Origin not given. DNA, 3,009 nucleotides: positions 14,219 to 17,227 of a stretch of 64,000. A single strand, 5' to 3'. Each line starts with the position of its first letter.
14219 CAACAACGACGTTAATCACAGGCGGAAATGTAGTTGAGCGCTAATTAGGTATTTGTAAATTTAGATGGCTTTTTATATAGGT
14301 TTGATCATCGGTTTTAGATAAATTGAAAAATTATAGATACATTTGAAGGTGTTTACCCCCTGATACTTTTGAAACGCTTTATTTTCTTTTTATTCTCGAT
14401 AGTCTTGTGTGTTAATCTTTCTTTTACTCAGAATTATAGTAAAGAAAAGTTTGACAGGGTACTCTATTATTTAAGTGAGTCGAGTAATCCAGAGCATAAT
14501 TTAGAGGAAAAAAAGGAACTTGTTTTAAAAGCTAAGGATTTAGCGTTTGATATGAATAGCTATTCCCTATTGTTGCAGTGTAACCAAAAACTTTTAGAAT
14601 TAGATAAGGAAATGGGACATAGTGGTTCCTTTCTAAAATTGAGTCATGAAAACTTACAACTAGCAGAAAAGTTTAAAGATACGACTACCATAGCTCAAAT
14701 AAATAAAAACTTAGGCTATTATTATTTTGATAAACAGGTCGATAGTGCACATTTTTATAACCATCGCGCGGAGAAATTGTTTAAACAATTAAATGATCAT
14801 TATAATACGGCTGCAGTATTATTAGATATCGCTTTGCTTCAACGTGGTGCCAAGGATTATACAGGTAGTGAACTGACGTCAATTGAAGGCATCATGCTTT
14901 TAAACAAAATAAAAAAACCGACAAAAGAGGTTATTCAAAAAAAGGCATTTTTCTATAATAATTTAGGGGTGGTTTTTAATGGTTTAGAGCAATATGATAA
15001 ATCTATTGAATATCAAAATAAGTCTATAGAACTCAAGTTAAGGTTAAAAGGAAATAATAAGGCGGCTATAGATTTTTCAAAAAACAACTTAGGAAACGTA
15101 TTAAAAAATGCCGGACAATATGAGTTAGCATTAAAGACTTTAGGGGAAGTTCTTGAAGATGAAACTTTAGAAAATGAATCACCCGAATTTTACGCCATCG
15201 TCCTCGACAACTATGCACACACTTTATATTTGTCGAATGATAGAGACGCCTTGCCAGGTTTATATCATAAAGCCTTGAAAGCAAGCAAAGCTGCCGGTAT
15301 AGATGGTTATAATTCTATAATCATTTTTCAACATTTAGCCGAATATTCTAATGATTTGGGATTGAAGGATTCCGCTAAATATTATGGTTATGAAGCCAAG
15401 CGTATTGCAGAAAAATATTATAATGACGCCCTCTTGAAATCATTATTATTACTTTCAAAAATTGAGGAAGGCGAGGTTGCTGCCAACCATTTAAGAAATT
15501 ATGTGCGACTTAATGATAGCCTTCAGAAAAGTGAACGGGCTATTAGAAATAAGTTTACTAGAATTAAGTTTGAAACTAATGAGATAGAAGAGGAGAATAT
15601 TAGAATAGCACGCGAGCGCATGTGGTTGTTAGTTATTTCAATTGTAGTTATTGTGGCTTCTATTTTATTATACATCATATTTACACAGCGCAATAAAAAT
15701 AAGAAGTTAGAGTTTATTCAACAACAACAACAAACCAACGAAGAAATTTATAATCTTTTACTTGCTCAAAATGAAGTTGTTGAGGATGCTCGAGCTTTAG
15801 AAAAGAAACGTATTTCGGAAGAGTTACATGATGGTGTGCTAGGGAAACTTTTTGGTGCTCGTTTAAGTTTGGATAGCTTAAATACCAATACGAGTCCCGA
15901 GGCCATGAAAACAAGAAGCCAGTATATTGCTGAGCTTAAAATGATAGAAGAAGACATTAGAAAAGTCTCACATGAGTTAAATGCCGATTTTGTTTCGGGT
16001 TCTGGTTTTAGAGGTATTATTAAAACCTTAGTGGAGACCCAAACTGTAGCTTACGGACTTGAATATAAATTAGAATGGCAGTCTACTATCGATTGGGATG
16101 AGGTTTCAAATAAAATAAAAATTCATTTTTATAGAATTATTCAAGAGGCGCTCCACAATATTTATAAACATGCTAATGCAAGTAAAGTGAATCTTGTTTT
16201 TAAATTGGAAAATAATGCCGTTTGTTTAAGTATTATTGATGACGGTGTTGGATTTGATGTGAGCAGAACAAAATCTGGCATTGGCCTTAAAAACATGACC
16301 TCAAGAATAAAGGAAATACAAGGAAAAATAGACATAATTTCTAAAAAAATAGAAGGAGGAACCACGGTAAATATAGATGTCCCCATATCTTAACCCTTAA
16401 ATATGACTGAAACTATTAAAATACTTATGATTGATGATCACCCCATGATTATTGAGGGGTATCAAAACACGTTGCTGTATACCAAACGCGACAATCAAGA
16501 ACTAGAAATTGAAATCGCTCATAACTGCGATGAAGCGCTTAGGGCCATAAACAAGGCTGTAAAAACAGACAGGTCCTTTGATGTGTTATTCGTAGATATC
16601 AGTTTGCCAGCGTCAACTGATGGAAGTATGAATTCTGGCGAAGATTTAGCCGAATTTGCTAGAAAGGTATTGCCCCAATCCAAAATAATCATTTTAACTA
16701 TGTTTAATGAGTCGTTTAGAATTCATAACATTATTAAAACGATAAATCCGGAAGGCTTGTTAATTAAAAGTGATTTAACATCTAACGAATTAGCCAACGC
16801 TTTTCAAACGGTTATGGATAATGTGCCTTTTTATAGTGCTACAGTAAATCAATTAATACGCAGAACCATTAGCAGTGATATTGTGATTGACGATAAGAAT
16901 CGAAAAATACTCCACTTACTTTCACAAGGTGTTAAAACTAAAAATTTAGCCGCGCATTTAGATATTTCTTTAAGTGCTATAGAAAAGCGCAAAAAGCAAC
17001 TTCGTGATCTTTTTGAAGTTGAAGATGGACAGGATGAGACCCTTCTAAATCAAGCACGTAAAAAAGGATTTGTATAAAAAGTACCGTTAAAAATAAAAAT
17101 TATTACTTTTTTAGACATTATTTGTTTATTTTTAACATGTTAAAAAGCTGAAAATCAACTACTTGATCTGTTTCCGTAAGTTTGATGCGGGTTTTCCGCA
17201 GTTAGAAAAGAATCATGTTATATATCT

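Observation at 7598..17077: Tandem array of three paralogous 48-aa acidic lipopeptide genes upstream of an extracytoplasmic-TPR histidine kinase and LuxR response regulator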

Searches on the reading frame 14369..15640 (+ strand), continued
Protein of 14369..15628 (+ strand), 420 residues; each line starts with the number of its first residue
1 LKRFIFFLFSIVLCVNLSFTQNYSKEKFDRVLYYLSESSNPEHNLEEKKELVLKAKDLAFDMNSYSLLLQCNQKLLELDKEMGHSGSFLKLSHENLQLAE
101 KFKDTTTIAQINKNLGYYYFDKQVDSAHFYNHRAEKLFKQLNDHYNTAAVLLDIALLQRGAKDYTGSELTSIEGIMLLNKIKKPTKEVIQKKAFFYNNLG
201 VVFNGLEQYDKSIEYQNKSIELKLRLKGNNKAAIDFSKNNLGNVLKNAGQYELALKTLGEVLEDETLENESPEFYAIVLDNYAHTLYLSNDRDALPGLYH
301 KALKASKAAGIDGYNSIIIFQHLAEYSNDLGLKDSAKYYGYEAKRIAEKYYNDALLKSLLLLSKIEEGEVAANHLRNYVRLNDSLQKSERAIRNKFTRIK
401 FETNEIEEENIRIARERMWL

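Call 76: fold_search(model_id=the predicted structure, library=pdb)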
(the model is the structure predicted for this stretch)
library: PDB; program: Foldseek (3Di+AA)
matches with E <= 10: 1692; with E <= 0.001: 222
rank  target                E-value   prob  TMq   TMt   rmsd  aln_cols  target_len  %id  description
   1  5a7d_H                1.1e-07  1.00  0.56  0.66   5.6       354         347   16  Tetrameric assembly of LGN with Inscuteable (released 2016-08-03)
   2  4wne_A                1.3e-07  1.00  0.59  0.75   4.6       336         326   16  Crystal structure of the TPR domain of LGN in complex with Frmpd4/Preso1 at 2.0 Angstrom resolution (released 2015-09-16)
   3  6hc2_S                1.3e-07  1.00  0.59  0.67   5.4       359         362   16  Crystal structure of NuMA/LGN hetero-hexamers (released 2019-05-29)
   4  3sf4_B                1.4e-07  1.00  0.56  0.65   5.8       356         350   16  Crystal structure of the complex between the conserved cell polarity proteins Inscuteable and LGN (released 2011-11-23)
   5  6hc2_E                1.4e-07  1.00  0.55  0.62   6.0       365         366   16  Crystal structure of NuMA/LGN hetero-hexamers (released 2019-05-29)
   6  6hc2_C                1.7e-07  1.00  0.58  0.66   5.4       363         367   16  Crystal structure of NuMA/LGN hetero-hexamers (released 2019-05-29)
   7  6hc2_A                2.0e-07  1.00  0.58  0.66   5.5       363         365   16  Crystal structure of NuMA/LGN hetero-hexamers (released 2019-05-29)
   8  3sf4_C                2.1e-07  1.00  0.59  0.70   5.3       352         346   16  Crystal structure of the complex between the conserved cell polarity proteins Inscuteable and LGN (released 2011-11-23)
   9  4g2v_A                5.5e-07  1.00  0.58  0.74   4.6       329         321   16  Structure complex of LGN binding with FRMPD1 (released 2013-01-23)
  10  7t7t_A                6.0e-07  1.00  0.32  0.30  16.1       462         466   15  Structure of TSK/BRU1 bound to histone H3.1 (released 2022-03-30)
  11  7t7t_B                8.7e-07  1.00  0.37  0.37  14.0       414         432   16  Structure of TSK/BRU1 bound to histone H3.1 (released 2022-03-30)
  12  5a6c_B                9.1e-07  1.00  0.61  0.69   4.2       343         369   16  Concomitant binding of Afadin to LGN and F-actin directs planar spindle orientation (released 2015-12-30)
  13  4wng_A                9.5e-07  1.00  0.59  0.73   4.6       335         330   16  Crystal structure of the TPR domain of LGN in complex with Frmpd4/Preso1 at 2.1 Angstrom resolution (released 2015-09-16)
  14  3sf4_A                9.9e-07  1.00  0.57  0.66   5.8       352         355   16  Crystal structure of the complex between the conserved cell polarity proteins Inscuteable and LGN (released 2011-11-23)
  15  1w3b_B                1.5e-06  1.00  0.44  0.50   7.9       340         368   16  The superhelical TPR domain of O-linked GlcNAc transferase reveals structural similarities to importin alpha. (released 2004-09-09)
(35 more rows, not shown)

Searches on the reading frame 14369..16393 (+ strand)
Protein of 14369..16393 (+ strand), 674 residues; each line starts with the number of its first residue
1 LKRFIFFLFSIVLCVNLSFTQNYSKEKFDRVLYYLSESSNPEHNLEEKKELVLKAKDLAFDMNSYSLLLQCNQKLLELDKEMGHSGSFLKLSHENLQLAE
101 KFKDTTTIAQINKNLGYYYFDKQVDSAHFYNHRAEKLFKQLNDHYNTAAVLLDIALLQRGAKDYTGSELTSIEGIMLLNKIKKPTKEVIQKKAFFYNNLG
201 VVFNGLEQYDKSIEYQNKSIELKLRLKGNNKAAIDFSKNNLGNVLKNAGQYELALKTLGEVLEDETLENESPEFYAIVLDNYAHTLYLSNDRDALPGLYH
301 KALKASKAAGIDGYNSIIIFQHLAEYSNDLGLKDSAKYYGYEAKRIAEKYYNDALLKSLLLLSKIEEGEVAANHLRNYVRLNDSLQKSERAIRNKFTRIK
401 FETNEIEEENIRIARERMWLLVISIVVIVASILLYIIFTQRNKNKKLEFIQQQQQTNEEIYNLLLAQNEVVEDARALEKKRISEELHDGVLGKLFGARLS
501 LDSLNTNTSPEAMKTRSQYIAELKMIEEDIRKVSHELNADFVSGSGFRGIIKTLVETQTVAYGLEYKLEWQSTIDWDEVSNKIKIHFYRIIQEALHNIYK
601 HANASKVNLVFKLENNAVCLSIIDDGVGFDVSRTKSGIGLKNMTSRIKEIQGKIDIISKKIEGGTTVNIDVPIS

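Call 4: search_protein_families(library=pfam, proteins=[window:14369-16393:+], max_evalue=0.01)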
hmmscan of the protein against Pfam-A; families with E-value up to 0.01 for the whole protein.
window:14369-16393:+ (674 aa): 9 families
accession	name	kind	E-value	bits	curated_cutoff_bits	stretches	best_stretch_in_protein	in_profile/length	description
PF13424.12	TPR_12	-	2.4e-10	40.9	30.1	1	196-263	6-73/77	Tetratricopeptide repeat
PF02518.31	HATPase_c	-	1.2e-09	39.1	26.4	1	585-672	4-108/111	Histidine kinase-, DNA gyrase B-, and HSP90-like ATPase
PF07730.19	HisKA_3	-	5.7e-06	27.2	24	1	478-536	1-55/68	Histidine kinase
PF00515.34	TPR_1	-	1.7e-05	24.9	27.8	0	195-222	3-30/34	Tetratricopeptide repeat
PF13181.12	TPR_8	-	2.5e-05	24.5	25.7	1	196-223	4-31/34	Tetratricopeptide repeat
PF13374.12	TPR_10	-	5.2e-05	23.6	27.5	0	237-263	4-30/42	Tetratricopeptide repeat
PF07719.23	TPR_2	-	0.00082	19.8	27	0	239-263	5-29/34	Tetratricopeptide repeat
PF12685.13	SpoIIIAH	-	0.0027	18.1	30.6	1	421-536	4-100/191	SpoIIIAH-like protein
PF13581.12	HATPase_c_2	-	0.0037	17.7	27.4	1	591-633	36-83/127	Histidine kinase-like ATPase domain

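Call 5: search_protein_families(library=ncbifam, proteins=[window:14369-16393:+], max_evalue=1)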
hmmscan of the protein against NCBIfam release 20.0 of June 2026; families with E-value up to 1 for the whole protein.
window:14369-16393:+ (674 aa): 14 families
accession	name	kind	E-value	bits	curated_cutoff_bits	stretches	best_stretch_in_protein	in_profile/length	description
NF052443.1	SensHisKinMctS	equivalog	1.5e-31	109.3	700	1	469-674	241-449/457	two-component system sensor histidine kinase MctS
NF008649.0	PRK11644.1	equivalog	3.9e-26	91.9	408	1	421-672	256-495/499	signal transduction histidine-protein kinase/phosphatase UhpB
NF052531.1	Strep_LiaS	equivalog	3.4e-22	79.1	450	1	444-673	104-327/328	envelope stress sensor histidine kinase LiaS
NF007896.0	PRK10600.1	equivalog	1.4e-17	63.6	578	1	478-669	390-581/598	nitrate/nitrite two-component system sensor histidine kinase NarX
NF047786.1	his_kin_MadS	equivalog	1.2e-15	57.6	500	1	454-672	202-434/434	MadS family sensor histidine kinase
NF008184.0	PRK10935.1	equivalog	2.6e-14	52.8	553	1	566-671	451-557/565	nitrate/nitrite two-component system sensor histidine kinase NarQ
NF047322.1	HK_morpho_MacS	equivalog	2e-07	30.5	300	1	590-672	279-367/367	MacS family sensor histidine kinase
NF051872.1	HisKinPhyk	equivalog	5.1e-06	25.3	750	1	592-668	455-533/537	sensor histidine kinase PhyK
NF003144.0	PRK04069.1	equivalog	1.8e-05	24.1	145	1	583-650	43-110/161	anti-sigma B factor RsbW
NF058541.1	SusR_regulator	equivalog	0.00019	20.8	480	2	208-294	57-141/515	SusR family glycan utilization regulator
NF040586.1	FxSxx_TPR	equivalog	0.00025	19.6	300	1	196-272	517-595/830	FxSxx-COOH system tetratricopeptide repeat protein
TIGR01924.1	rsbW_low_gc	equivalog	0.001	18.5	155.05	1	581-650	41-110/159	anti-sigma B factor RsbW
NF040691.1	MtrAB_MtrB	equivalog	0.022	13.8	450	1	588-631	389-432/507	MtrAB system histidine kinase MtrB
NF048001.1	GTP_morpho_1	equivalog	0.047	13.5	50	1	384-429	14-58/70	GTA head formation protein, RCAP_rcc01685 family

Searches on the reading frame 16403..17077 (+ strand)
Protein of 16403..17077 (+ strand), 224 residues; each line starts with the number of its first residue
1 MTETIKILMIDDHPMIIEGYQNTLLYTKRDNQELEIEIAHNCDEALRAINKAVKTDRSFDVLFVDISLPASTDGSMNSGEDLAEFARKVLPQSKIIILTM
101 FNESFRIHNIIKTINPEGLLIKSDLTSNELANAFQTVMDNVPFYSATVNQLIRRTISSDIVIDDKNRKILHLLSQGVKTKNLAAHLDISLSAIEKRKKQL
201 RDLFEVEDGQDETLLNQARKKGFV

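Call 4: search_protein_families(library=pfam, proteins=[window:16403-17077:+], max_evalue=0.01)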
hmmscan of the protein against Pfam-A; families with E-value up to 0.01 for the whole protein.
window:16403-17077:+ (224 aa): 1 family
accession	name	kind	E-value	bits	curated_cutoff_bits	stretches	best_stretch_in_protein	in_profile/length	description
PF00072.30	Response_reg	-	8.3e-08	32.8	30.2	1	7-112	1-90/111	Response regulator receiver domain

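Call 5: search_protein_families(library=ncbifam, proteins=[window:16403-17077:+], max_evalue=1)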
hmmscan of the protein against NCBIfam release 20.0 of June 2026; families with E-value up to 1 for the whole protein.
window:16403-17077:+ (224 aa): 17 families
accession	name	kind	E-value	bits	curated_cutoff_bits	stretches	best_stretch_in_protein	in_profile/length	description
NF052445.1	RespRegMctR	equivalog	5e-21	75.1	300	1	5-204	2-187/205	two-component system response regulator MctR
NF011896.0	PRK15369.1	equivalog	1.6e-13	50.7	242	1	4-201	3-189/211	two component system response regulator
NF008098.0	PRK10840.1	equivalog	2.4e-12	46.8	235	1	4-207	3-196/216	response regulator transcription factor RcsB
NF047785.1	respo_reg_MadR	equivalog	1.8e-10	40.5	300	1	5-193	1-180/209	MadR family response regulator transcription factor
NF007935.0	PRK10651.1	equivalog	5.9e-10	38.7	250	1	2-199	4-193/216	two-component system response regulator NarL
NF007708.0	PRK10403.1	equivalog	5.2e-09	35.9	343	1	4-197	6-189/215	nitrate/nitrite response regulator protein NarP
NF010076.0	PRK13557.1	subfamily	1.1e-05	24.1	631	1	6-139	417-534/540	histidine kinase famiy protein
NF007685.0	PRK10360.1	equivalog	0.00013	21.9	258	1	5-206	2-182/196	response regulator transcription factor UhpA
TIGR01884.1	cas_HTH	subfamily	0.00032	20.1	60.2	1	131-202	108-182/202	CRISPR-associated CARF protein Csa3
NF038251.1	AdcR_fam_Zn_TF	equivalog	0.0016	18.7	175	1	130-202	2-75/143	zinc-dependent MarR family transcriptional regulator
NF010275.0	PRK13719.1-4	equivalog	0.0043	16.9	252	1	145-215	139-207/229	conjugal transfer transcriptional regulator TraJ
NF046022.1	RespRegCpdRBruc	equivalog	0.0096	15.9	180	1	30-102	22-83/120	cell cycle two-component system response regulator CpdR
NF052573.1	HisKinEspAMyxo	equivalog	0.041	11.9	1400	1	5-73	633-691/755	serine histidine kinase EspA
NF040947.1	trans_reg_LysM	equivalog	0.055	13.2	180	1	162-203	1-44/136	HTH-type transcriptional regulator LysM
NF001965.0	PRK00742.1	subfamily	0.056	12.6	293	1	3-70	2-61/357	chemotaxis-specific protein-glutamate methyltransferase CheB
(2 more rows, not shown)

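Call 87: list_cluster_members(proteins=[P0001, P0002, P0004, P0022, window:16403-17077:+])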
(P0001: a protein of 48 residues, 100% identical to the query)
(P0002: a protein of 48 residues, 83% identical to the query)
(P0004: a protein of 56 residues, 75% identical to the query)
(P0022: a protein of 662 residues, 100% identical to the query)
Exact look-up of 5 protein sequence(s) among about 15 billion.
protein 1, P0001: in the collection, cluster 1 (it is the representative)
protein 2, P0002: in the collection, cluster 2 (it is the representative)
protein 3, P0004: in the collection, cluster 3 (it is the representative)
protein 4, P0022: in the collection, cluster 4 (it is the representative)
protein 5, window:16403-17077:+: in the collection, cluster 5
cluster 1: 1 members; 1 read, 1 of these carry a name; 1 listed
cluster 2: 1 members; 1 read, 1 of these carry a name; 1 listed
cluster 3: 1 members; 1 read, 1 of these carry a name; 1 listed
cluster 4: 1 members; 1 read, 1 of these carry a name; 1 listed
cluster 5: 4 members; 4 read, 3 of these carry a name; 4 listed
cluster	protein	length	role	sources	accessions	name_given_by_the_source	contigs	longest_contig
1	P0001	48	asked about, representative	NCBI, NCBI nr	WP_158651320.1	hypothetical protein [Pseudotamlana carrageenivorans] | hypothetical protein [Tamlana carrageenivorans]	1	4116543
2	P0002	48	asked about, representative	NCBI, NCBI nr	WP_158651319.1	hypothetical protein [Pseudotamlana carrageenivorans] | hypothetical protein [Tamlana carrageenivorans]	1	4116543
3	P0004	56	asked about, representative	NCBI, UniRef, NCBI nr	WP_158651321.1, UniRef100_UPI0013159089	hypothetical protein [Pseudotamlana carrageenivorans] | hypothetical protein n=1 Tax=Pseudotamlana carrageenivorans TaxID=2069432 ... | hypothetical protein [Tamlana carrageenivorans]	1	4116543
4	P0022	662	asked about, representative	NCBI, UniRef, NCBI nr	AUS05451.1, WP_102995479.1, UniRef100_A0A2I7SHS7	tetratricopeptide repeat-containing sensor histidine kinase [Pseudotamlana ... | Two-component sensor histidine kinase n=1 Tax=Pseudotamlana carrageenivorans ... | sensor histidine kinase [Tamlana carrageenivorans]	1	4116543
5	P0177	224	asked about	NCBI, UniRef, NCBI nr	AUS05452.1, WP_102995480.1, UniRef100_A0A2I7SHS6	response regulator [Pseudotamlana carrageenivorans] | DNA-binding response regulator n=1 Tax=Pseudotamlana carrageenivorans TaxID=2069432 ... | response regulator [Tamlana carrageenivorans]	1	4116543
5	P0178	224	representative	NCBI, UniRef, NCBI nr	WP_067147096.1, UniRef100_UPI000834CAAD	response regulator [Pseudotamlana agarivorans] | response regulator n=1 Tax=Pseudotamlana agarivorans TaxID=481183 RepID=UPI000834CAAD | response regulator [Tamlana agarivorans]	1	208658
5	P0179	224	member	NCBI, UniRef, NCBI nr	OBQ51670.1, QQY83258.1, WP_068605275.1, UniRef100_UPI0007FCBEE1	response regulator transcription factor [Tamlana sp. s12] | response regulator n=1 Tax=Tamlana sp. s12 TaxID=1630406 RepID=UPI0007FCBEE1 | response regulator [Tamlana sp. s12]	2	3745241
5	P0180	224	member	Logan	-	-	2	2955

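Call 96: search_protein_families(library=pfam, proteins=[window:16403-17077:+], max_evalue=10)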
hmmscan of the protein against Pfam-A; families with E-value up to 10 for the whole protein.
window:16403-17077:+ (224 aa): 7 families
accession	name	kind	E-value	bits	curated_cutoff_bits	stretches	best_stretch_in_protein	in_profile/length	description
PF00072.30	Response_reg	-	8.3e-08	32.8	30.2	1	7-112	1-90/111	Response regulator receiver domain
PF00196.25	GerE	-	0.011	15.8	23.5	1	165-198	6-39/57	Bacterial regulatory proteins, luxR family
PF13404.12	HTH_AsnC-type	-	0.025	14.8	27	1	162-201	1-42/42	AsnC-type helix-turn-helix domain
PF13384.12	HTH_23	-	0.026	14.8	24.6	1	168-199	9-40/50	Homeodomain-like domain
PF01022.26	HTH_5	-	0.14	12.5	22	1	166-194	4-33/47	Bacterial regulatory protein, arsR family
PF08279.18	HTH_11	-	0.23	11.8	25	1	167-203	3-42/55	HTH domain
PF05064.18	Nsp1_C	-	0.25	11.7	24.1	1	165-218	53-106/114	Nsp1-like C-terminal region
